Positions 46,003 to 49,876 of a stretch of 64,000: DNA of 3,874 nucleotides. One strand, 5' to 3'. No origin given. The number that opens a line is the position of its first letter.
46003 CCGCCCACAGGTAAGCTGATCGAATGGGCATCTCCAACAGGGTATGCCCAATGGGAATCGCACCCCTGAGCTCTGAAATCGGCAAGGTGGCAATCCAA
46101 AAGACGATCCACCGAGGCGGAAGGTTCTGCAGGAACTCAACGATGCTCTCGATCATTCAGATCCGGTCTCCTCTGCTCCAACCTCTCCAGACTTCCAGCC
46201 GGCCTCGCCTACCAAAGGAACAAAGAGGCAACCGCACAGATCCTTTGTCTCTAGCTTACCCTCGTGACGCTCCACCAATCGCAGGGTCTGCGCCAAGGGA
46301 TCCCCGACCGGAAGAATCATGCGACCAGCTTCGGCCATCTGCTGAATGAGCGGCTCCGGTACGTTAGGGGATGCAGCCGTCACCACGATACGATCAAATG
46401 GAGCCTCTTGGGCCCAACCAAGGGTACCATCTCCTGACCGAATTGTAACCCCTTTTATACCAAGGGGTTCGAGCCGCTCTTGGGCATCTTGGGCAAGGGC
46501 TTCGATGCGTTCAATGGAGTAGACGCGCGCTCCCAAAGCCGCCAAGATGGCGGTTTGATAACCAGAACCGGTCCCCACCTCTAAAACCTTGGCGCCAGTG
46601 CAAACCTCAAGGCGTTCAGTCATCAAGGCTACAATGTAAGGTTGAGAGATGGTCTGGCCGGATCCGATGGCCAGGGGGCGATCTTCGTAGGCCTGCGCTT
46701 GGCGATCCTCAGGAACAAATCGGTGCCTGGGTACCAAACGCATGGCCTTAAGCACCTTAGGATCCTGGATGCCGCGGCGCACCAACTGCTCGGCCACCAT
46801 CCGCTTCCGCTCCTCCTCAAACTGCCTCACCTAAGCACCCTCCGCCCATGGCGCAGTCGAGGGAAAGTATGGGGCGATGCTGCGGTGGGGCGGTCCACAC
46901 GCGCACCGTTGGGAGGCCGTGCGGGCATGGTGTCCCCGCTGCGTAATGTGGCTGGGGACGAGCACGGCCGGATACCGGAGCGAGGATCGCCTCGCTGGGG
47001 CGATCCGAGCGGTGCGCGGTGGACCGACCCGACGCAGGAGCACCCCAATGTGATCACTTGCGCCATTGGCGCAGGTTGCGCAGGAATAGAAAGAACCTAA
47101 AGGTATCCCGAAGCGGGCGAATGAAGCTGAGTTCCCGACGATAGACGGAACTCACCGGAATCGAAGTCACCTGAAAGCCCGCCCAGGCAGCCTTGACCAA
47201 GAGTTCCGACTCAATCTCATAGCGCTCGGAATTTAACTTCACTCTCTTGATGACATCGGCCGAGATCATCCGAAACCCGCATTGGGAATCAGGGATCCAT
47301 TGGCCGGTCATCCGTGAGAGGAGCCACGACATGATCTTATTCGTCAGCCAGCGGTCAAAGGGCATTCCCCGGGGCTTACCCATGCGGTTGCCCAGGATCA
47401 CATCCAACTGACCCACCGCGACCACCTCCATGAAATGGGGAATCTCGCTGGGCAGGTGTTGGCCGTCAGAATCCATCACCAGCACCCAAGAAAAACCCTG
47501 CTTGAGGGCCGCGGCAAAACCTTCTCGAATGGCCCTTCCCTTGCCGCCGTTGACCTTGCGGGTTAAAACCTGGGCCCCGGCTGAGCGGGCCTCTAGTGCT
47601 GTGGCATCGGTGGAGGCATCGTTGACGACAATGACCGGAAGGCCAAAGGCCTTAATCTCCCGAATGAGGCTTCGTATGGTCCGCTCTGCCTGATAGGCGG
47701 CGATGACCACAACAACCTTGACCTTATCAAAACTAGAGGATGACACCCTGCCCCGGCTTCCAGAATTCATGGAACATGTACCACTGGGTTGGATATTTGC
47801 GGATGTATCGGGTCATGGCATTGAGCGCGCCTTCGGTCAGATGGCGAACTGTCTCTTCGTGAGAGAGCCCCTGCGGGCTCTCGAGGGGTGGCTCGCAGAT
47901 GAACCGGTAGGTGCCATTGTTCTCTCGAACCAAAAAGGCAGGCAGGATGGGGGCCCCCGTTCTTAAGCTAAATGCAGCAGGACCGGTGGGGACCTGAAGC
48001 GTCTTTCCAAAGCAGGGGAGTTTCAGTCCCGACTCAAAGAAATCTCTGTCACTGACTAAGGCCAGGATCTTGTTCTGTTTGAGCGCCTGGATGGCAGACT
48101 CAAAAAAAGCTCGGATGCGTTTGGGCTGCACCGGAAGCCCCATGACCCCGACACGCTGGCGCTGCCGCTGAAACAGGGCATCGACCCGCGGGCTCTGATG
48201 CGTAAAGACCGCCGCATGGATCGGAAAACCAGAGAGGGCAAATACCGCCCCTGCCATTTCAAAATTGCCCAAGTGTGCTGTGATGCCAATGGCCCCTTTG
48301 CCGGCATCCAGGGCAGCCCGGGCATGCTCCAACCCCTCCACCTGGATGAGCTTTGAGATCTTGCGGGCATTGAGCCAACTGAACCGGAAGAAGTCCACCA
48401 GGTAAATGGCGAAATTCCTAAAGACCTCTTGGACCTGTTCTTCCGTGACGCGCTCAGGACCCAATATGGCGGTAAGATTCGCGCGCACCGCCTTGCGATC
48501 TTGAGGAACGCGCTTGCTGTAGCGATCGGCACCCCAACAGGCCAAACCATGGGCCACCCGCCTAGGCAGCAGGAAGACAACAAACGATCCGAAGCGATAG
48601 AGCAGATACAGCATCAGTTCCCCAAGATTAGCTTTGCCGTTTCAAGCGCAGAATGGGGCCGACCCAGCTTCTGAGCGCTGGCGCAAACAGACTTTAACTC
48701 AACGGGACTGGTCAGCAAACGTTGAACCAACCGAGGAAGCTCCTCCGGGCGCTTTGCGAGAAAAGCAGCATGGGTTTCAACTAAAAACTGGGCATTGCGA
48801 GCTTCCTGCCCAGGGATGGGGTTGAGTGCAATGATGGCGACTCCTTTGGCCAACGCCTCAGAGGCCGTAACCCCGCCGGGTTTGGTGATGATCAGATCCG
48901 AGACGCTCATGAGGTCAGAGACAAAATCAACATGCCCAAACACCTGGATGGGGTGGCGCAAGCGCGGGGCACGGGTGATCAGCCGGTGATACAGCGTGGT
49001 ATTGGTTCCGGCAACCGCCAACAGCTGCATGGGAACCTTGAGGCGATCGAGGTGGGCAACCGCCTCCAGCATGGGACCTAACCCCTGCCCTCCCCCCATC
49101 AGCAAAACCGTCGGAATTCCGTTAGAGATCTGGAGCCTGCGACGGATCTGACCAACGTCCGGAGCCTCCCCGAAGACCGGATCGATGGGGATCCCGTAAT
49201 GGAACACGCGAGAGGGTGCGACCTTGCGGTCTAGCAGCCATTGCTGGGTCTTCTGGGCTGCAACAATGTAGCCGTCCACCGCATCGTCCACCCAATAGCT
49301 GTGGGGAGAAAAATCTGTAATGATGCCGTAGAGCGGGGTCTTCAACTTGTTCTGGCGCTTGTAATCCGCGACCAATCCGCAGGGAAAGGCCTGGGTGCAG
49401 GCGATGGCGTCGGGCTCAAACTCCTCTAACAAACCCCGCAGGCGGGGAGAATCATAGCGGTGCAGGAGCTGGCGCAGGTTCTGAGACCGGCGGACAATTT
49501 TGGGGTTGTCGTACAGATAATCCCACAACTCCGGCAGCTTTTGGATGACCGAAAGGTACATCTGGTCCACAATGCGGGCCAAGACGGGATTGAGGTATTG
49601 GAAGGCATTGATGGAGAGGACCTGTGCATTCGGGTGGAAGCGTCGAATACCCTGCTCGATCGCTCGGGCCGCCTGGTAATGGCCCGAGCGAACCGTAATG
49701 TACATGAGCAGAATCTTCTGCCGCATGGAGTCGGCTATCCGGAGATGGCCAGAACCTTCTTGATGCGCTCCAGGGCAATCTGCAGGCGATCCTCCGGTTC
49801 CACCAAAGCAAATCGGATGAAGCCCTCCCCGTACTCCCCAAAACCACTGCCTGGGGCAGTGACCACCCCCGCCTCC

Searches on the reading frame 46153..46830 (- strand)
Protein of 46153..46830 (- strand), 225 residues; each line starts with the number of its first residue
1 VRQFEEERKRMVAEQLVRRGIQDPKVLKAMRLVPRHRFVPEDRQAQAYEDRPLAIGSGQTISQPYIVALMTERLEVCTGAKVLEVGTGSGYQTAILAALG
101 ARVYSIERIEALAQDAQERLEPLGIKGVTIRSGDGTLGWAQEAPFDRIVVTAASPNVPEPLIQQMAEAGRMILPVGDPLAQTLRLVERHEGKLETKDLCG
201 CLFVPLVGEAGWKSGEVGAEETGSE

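Call 66: search_protein_families(library=pfam, proteins=[window:46153-46830:-], max_evalue=0.00001)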
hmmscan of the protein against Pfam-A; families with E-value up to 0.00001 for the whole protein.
window:46153-46830:- (225 aa): 4 families
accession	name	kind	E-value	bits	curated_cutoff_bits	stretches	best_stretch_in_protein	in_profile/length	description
PF01135.25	PCMT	-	6.4e-65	219.3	20.3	1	9-209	3-208/210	Protein-L-isoaspartate(D-aspartate) O-methyltransferase (PCMT)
PF13649.12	Methyltransf_25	-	6.1e-07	30.5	27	1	82-170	1-91/97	Methyltransferase domain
PF13847.12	Methyltransf_31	-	7e-07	29.5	27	1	79-152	4-82/145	Methyltransferase domain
PF08241.18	Methyltransf_11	-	3.4e-06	28.1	21.2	1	83-172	1-87/95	Methyltransferase domain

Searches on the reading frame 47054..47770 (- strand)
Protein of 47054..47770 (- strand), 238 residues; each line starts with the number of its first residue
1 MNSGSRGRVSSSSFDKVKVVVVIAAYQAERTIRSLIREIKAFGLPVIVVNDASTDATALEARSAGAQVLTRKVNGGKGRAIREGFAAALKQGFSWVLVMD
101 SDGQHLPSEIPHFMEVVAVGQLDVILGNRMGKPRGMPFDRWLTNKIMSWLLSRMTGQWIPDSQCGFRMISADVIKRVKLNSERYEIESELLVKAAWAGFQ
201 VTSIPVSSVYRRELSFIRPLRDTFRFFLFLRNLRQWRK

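Call 66: search_protein_families(library=pfam, proteins=[window:47054-47770:-], max_evalue=0.00001)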
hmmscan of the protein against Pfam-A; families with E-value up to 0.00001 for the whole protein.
window:47054-47770:- (238 aa): 1 family
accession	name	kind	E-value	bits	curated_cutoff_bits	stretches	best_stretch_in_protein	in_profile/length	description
PF00535.33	Glycos_transf_2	-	2e-21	77.1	23.3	1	21-176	2-166/168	Glycosyl transferase family 2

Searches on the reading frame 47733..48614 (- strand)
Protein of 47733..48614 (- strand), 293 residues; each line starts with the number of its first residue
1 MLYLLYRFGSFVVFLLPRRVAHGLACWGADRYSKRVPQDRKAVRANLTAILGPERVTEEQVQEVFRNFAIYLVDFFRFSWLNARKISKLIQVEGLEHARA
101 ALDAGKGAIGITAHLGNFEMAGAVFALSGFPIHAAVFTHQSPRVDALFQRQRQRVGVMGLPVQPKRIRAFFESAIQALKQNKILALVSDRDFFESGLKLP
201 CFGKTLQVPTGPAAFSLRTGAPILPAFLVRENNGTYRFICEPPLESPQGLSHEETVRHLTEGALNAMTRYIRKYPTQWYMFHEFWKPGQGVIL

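Call 66: search_protein_families(library=pfam, proteins=[window:47733-48614:-], max_evalue=0.00001)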
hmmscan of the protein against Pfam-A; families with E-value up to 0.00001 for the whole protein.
window:47733-48614:- (293 aa): 1 family
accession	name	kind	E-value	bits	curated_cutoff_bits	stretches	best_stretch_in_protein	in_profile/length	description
PF03279.18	Lip_A_acyltrans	-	9.1e-43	147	22.3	1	5-286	18-294/295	Bacterial lipid A biosynthesis acyltransferase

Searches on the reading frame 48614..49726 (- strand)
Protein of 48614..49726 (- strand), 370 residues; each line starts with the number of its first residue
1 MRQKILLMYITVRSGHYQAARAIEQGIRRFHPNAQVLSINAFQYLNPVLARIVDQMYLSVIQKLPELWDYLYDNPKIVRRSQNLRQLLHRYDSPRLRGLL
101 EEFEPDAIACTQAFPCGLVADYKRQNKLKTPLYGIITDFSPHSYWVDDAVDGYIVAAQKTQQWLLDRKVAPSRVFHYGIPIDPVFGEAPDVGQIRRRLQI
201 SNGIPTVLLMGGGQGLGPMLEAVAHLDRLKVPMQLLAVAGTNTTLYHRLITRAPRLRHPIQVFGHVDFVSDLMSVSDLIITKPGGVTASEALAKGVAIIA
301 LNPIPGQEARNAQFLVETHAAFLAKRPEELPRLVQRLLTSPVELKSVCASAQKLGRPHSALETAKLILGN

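Call 66: search_protein_families(library=pfam, proteins=[window:48614-49726:-], max_evalue=0.00001)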
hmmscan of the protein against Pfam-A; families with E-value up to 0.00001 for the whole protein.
window:48614-49726:- (370 aa): 2 families
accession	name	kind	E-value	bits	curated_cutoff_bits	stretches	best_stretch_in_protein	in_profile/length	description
PF06925.17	MGDG_synth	-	2.4e-24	86.7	25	1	16-181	1-169/169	Monogalactosyldiacylglycerol (MGDG) synthase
PF00534.26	Glycos_transf_1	-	1.7e-06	28.1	26.4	1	219-347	33-164/172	Glycosyl transferases group 1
